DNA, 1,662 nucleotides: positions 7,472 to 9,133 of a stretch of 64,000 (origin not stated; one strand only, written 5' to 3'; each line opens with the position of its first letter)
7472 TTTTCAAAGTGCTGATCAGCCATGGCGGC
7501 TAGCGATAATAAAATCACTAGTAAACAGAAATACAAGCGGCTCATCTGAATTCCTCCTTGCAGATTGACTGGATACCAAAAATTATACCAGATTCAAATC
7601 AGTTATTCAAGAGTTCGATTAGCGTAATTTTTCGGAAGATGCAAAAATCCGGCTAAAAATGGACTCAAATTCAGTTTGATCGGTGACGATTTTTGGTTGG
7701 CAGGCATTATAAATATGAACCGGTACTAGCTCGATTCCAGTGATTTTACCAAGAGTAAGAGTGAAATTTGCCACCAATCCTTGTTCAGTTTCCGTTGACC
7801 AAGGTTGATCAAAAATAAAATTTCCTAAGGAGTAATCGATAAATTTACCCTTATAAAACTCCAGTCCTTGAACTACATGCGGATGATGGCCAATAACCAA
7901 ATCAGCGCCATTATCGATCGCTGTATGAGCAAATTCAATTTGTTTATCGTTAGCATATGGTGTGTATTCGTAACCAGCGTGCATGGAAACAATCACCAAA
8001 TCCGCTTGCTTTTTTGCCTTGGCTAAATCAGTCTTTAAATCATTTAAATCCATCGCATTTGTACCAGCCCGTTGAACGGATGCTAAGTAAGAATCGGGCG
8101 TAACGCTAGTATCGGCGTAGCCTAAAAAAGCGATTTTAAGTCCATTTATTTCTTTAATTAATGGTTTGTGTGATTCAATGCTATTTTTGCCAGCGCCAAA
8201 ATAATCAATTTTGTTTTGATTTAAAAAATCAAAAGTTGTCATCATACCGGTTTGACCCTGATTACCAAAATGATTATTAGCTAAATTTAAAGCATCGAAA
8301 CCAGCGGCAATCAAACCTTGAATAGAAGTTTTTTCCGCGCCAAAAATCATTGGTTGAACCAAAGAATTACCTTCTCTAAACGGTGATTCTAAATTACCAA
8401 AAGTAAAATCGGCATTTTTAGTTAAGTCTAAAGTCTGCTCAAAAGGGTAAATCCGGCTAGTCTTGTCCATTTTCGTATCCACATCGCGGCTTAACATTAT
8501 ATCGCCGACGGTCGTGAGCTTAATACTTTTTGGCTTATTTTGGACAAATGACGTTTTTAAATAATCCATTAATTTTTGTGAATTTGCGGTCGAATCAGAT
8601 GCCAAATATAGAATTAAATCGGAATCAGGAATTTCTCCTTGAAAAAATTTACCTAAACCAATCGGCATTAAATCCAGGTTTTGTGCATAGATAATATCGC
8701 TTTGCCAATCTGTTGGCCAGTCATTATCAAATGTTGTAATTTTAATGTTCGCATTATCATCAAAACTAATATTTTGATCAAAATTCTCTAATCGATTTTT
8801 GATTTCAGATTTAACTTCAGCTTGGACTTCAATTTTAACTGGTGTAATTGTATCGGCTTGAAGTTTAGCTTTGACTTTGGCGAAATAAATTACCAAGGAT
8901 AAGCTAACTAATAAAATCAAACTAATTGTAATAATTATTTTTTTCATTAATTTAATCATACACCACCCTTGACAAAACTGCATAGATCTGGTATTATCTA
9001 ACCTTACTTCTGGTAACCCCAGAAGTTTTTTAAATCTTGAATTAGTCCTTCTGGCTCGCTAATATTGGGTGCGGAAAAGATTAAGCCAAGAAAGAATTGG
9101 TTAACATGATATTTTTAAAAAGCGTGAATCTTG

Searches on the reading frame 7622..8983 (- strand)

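Call 41: search_protein_families(library=pfam, proteins=[window:7622-8983:-], max_evalue=0.00001)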
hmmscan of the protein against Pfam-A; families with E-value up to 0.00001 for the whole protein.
window:7622-8983:- (454 aa): 1 family
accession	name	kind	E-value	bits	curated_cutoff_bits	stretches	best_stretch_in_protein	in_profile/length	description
PF09587.15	PGA_cap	-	3e-72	243.6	27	1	155-393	1-255/255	Bacterial capsule synthesis protein PGA_cap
